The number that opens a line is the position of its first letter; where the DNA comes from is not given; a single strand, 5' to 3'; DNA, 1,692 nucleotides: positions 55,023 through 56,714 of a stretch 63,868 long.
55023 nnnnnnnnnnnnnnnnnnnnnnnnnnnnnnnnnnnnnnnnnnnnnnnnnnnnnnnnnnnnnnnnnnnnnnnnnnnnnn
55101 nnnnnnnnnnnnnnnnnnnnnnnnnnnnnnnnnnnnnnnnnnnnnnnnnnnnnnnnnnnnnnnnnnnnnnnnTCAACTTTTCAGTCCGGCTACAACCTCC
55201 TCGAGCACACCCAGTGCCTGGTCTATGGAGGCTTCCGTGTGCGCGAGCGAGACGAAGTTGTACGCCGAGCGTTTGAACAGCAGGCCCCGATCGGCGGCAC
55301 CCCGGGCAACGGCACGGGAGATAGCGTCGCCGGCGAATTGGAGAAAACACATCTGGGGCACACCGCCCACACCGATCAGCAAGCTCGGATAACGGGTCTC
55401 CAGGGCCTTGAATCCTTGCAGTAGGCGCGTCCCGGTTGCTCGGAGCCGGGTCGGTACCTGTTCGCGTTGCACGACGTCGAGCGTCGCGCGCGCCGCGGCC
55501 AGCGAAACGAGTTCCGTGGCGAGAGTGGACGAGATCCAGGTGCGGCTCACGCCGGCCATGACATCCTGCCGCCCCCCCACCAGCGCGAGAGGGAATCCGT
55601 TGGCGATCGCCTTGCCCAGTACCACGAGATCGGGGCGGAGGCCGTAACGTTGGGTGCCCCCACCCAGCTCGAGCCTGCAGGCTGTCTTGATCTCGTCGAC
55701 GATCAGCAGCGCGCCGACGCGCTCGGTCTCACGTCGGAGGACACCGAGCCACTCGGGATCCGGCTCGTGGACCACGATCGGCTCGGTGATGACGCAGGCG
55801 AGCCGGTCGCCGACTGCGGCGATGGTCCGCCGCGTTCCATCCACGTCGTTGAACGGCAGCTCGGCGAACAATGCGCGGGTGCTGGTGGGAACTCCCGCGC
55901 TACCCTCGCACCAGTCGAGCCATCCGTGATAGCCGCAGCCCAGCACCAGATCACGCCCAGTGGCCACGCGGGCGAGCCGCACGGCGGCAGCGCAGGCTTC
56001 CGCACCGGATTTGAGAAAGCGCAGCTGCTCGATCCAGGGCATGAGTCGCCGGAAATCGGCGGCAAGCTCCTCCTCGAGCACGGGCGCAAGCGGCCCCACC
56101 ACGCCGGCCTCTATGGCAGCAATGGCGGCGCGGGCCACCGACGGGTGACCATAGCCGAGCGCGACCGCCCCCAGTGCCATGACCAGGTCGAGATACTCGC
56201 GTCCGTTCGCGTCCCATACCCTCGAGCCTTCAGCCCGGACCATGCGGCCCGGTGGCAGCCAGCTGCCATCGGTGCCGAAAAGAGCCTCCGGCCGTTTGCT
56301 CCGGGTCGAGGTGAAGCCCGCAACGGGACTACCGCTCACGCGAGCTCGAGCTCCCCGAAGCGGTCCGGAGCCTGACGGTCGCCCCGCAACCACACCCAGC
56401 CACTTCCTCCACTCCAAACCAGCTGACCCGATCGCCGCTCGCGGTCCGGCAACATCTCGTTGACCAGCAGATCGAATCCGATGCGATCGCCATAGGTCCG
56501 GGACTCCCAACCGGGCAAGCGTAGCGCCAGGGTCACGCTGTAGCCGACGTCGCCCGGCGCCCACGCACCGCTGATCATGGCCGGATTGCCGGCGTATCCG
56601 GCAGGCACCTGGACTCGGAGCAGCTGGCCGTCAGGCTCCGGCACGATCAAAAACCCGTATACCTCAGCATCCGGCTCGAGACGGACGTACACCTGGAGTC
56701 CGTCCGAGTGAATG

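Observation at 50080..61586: Ten-gene, 11.5-kb translationally coupled operon of unassigned pathway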

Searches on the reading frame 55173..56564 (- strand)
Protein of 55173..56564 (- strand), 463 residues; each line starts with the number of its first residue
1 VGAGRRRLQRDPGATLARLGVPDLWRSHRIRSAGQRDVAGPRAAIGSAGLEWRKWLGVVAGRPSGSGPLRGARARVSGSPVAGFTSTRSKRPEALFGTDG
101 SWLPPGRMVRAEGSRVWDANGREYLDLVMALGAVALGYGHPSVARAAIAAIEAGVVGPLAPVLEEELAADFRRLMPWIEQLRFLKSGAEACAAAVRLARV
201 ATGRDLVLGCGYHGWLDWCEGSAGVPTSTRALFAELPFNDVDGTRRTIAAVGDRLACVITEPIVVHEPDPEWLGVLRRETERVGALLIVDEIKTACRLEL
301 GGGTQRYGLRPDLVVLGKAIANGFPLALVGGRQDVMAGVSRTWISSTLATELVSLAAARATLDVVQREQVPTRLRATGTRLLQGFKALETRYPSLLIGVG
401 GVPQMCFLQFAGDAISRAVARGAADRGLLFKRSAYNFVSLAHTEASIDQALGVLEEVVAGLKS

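Call 4: search_protein_families(library=pfam, proteins=[window:55173-56564:-], max_evalue=0.01)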
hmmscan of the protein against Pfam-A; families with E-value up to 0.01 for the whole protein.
window:55173-56564:- (463 aa): 1 family
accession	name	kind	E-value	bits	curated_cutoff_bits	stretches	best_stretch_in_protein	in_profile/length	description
PF00202.27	Aminotran_3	-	4.7e-40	137.9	30.5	1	108-457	13-402/403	Aminotransferase class-III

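Call 5: search_protein_families(library=ncbifam, proteins=[window:55173-56564:-], max_evalue=0.01)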
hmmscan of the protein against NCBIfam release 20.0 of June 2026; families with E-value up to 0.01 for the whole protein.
window:55173-56564:- (463 aa): 69 families (the best 25 are shown)
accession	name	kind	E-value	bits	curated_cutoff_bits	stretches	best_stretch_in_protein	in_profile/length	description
NF000818.0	PRK00062.1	subfamily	4.8e-61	206.8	398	1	107-461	37-427/429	glutamate-1-semialdehyde 2,1-aminomutase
NF004856.0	PRK06209.1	equivalog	1.3e-59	201.9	486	1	105-390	41-341/450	glutamate-1-semialdehyde 2,1-aminomutase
NF041362.1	GntE_guanitoxin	equivalog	2e-59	201.2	525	2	221-410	174-369/426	guanitoxin biosynthesis PLP-dependent transaminase GntE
TIGR00713.1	hemL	equivalog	2.1e-55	188.1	527.3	1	105-458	31-420/423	glutamate-1-semialdehyde 2,1-aminomutase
NF009055.0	PRK12389.1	equivalog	1.4e-52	178.8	637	1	105-413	36-365/431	glutamate-1-semialdehyde 2,1-aminomutase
NF002874.0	PRK03244.1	equivalog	4.4e-34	117.9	457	1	103-459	24-393/399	acetylornithine transaminase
TIGR00707.1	argD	subfamily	1.9e-33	115.8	410.05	1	108-458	13-380/381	acetylornithine/succinylornithine family transaminase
NF005993.0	PRK08117.1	subfamily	2.1e-33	115.6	574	2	253-460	206-429/433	aspartate aminotransferase family protein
NF003087.0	PRK04013.1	equivalog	3e-31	108.9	528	1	107-399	9-306/364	acetylornithine/acetyl-lysine aminotransferase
NF001864.0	PRK00615.1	equivalog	4e-30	104.7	706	1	108-381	39-335/433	glutamate-1-semialdehyde aminotransferase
NF005453.0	PRK07046.1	subfamily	4.6e-30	104.6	425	1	110-388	63-364/453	transaminase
NF005692.0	PRK07495.1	equivalog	9.4e-30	103.6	724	2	253-411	197-359/425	4-aminobutyrate--2-oxoglutarate transaminase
NF049976.1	AmadipTransam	equivalog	6.9e-29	101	650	2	253-411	189-353/416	2-aminoadipate transaminase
NF002797.0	PRK02936.1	equivalog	1.2e-28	100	496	1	107-458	14-377/385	acetylornithine transaminase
NF042418.1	LysJ_Th_th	equivalog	2.4e-26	92.6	700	1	108-389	22-316/386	[LysW]-aminoadipate semialdehyde transaminase LysJ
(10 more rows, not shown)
